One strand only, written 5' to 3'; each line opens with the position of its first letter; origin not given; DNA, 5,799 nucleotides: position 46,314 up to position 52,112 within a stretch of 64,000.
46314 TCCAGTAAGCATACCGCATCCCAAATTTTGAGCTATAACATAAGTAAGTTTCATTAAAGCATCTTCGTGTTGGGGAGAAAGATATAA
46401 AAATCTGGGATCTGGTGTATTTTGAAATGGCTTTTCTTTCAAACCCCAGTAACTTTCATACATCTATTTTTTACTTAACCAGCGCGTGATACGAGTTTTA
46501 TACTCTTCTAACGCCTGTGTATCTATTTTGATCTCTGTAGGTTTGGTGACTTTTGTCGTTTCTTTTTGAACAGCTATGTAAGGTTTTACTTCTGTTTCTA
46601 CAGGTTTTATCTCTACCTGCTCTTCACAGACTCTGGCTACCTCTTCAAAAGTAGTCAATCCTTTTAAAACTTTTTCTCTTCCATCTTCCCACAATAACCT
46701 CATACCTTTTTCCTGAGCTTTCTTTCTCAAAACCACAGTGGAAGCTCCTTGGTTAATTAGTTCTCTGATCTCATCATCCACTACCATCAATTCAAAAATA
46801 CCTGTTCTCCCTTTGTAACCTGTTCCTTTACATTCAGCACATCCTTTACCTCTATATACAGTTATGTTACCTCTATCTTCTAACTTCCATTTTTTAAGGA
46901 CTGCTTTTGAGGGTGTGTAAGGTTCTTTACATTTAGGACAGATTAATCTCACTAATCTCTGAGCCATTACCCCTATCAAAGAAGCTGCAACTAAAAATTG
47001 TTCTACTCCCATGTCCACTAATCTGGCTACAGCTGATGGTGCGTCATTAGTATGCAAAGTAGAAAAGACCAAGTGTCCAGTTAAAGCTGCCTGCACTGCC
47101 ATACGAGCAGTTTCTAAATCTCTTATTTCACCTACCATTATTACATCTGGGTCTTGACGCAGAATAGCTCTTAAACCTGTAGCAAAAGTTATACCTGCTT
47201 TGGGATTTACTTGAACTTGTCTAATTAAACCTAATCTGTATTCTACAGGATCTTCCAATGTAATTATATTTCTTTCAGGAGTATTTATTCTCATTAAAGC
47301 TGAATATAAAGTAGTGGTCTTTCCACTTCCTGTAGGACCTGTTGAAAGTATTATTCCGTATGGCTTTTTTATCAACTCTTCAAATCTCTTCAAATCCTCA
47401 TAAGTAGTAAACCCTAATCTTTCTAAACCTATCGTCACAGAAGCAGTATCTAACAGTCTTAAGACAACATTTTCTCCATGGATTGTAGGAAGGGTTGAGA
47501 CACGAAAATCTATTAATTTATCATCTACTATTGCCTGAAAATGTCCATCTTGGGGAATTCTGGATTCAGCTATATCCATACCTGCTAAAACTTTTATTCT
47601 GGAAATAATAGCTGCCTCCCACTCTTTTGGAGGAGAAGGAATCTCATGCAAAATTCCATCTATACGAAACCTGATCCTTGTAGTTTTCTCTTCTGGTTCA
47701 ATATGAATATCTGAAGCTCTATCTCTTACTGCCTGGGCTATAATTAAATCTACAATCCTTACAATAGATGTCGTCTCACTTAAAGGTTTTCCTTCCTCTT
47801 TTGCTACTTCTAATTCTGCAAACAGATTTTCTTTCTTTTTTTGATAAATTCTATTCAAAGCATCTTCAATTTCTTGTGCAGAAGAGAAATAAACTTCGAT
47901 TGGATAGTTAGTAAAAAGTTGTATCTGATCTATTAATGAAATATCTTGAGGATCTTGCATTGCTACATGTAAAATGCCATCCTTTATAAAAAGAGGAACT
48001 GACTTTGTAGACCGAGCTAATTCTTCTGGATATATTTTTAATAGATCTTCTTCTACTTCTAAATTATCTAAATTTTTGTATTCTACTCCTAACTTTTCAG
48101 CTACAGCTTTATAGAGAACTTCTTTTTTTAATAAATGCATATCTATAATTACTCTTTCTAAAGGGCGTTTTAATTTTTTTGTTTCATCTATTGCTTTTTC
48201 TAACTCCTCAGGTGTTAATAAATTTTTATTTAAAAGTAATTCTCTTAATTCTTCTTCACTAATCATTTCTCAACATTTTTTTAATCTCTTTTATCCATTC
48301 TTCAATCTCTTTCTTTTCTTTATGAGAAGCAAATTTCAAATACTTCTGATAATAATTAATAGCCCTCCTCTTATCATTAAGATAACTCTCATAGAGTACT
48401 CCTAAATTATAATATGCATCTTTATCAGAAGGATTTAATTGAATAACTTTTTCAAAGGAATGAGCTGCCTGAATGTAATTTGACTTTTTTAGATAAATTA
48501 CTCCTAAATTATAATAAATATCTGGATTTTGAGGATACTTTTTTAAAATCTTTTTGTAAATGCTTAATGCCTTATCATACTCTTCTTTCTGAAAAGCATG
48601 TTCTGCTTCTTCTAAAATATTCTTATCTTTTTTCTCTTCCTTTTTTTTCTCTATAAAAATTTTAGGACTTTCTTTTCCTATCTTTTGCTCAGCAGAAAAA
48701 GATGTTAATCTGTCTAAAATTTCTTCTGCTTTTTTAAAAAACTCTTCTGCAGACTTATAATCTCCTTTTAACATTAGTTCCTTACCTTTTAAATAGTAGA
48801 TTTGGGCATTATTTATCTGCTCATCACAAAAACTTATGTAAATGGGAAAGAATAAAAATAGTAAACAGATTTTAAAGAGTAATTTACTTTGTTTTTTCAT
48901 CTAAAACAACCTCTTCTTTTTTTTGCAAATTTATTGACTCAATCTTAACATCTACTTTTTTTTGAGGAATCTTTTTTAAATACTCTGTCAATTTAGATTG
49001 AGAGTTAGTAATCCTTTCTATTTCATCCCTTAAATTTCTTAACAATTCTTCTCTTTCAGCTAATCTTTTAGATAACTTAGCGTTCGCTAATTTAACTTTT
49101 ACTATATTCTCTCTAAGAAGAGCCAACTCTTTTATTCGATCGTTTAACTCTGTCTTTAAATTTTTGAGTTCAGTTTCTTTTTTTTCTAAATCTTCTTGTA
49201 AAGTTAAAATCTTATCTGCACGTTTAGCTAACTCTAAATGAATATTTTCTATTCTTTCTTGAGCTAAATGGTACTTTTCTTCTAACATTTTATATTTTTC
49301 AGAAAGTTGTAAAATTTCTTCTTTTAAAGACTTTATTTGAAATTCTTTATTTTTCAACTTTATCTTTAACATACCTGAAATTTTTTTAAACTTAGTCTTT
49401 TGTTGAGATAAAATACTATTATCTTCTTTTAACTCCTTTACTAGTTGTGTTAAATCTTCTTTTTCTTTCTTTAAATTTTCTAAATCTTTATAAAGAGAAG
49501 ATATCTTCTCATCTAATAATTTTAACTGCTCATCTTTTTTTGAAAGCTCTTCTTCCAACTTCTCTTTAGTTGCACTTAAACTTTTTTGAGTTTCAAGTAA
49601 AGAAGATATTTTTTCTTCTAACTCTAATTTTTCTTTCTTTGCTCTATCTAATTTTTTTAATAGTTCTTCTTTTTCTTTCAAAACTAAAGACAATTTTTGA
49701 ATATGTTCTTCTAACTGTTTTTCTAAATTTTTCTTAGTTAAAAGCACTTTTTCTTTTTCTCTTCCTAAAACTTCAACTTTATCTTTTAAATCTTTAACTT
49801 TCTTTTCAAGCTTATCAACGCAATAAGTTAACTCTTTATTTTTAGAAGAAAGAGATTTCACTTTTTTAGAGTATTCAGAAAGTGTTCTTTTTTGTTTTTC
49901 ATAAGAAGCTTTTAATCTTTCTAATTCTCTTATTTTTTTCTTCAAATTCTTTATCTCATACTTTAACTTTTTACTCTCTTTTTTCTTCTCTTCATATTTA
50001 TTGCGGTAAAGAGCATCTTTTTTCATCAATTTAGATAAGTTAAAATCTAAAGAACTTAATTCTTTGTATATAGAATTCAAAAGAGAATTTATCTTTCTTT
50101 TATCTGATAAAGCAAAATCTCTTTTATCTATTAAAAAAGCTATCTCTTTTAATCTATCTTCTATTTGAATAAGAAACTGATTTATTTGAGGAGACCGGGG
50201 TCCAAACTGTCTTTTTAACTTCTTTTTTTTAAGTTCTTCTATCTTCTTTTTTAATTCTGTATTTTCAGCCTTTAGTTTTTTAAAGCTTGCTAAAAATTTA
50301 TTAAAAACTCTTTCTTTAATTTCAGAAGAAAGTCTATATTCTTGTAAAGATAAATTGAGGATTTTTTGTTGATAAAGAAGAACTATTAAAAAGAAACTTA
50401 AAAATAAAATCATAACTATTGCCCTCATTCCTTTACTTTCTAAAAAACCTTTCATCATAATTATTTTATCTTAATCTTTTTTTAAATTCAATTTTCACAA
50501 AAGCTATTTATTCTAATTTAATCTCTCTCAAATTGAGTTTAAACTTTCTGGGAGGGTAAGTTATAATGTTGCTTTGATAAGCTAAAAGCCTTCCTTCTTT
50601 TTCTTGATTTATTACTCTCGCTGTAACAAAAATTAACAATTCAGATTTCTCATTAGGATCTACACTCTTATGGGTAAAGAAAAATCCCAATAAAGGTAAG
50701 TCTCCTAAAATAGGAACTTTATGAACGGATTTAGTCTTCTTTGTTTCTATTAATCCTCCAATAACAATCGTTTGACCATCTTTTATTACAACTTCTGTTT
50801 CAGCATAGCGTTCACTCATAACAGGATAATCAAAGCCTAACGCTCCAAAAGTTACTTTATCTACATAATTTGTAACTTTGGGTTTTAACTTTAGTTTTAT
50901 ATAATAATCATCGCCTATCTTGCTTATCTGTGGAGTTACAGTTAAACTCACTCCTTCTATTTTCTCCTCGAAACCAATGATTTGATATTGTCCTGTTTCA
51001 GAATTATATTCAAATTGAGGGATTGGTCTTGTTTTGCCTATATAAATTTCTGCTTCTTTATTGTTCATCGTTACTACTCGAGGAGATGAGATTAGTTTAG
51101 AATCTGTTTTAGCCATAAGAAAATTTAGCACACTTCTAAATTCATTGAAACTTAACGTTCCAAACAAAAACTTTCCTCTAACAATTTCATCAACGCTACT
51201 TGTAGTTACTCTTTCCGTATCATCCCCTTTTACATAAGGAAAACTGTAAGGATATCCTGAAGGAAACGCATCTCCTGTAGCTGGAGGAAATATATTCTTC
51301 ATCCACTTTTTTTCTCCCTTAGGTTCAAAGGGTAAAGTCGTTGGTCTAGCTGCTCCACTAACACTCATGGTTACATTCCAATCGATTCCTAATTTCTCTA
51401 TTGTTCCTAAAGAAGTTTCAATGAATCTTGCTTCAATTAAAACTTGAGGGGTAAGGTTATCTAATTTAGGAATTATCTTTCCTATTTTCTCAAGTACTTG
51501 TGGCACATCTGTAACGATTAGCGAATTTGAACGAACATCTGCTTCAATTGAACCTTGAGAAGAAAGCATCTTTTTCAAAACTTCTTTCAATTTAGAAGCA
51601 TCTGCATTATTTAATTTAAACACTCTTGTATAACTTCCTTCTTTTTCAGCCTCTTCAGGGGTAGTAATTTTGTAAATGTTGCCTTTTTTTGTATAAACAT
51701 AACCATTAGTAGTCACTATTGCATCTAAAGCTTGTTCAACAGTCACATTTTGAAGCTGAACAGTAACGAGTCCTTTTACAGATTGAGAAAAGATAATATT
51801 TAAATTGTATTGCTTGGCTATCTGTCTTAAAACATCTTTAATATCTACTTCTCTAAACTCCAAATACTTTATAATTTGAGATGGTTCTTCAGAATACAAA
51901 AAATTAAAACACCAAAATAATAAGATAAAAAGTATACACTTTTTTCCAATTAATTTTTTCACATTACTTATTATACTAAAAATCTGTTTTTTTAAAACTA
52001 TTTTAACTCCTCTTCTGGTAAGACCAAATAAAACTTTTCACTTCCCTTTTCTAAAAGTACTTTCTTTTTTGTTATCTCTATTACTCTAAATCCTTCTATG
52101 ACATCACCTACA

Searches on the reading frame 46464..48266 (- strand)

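Call 84: search_protein_families(library=pfam, proteins=[window:46464-48266:-], max_evalue=0.0001)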
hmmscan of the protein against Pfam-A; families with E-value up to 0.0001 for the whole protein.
window:46464-48266:- (600 aa): 2 families
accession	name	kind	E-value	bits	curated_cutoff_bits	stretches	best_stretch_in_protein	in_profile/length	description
PF00437.27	T2SSE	-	1.1e-142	475.5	24.9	1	164-545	4-370/370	Type II/IV secretion system protein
PF05157.20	MshEN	-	4.4e-18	65.5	23.1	1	59-145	1-88/90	MshEN domain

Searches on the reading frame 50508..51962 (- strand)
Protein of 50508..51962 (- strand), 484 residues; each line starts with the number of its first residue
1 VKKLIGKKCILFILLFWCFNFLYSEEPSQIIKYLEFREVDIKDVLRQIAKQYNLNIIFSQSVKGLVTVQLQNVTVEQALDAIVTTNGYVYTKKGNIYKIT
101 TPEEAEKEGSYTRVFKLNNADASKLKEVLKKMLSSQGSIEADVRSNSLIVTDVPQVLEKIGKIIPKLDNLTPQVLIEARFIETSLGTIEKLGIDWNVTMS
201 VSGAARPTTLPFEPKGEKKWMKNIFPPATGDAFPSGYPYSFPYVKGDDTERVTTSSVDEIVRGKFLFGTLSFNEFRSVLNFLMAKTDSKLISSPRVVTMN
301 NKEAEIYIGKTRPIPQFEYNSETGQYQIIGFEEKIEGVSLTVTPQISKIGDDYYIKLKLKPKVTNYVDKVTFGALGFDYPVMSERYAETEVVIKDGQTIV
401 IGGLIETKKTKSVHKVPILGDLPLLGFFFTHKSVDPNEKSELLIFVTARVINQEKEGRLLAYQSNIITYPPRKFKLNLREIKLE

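Call 84: search_protein_families(library=pfam, proteins=[window:50508-51962:-], max_evalue=0.0001)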
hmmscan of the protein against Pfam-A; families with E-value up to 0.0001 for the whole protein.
window:50508-51962:- (484 aa): 5 families
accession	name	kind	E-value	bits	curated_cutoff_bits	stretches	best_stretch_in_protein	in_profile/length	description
PF00263.26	Secretin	-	3.5e-41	141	27.5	1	282-451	2-168/169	Bacterial type II and III secretion system protein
PF03958.22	Secretin_N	-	7e-17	61.8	28.2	1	112-169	1-65/69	Bacterial type II/III secretion system short domain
PF07660.19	STN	-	3.9e-11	43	28.4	1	54-101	1-51/52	Secretin and TonB N terminus short domain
PF21305.2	type_II_gspD_N0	-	2.3e-08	34.2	27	1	34-99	1-71/71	GspD-like, N0 domain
PF16344.10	FecR_C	-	1.4e-07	31.9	24.4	1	33-97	1-68/70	FecR, C-terminal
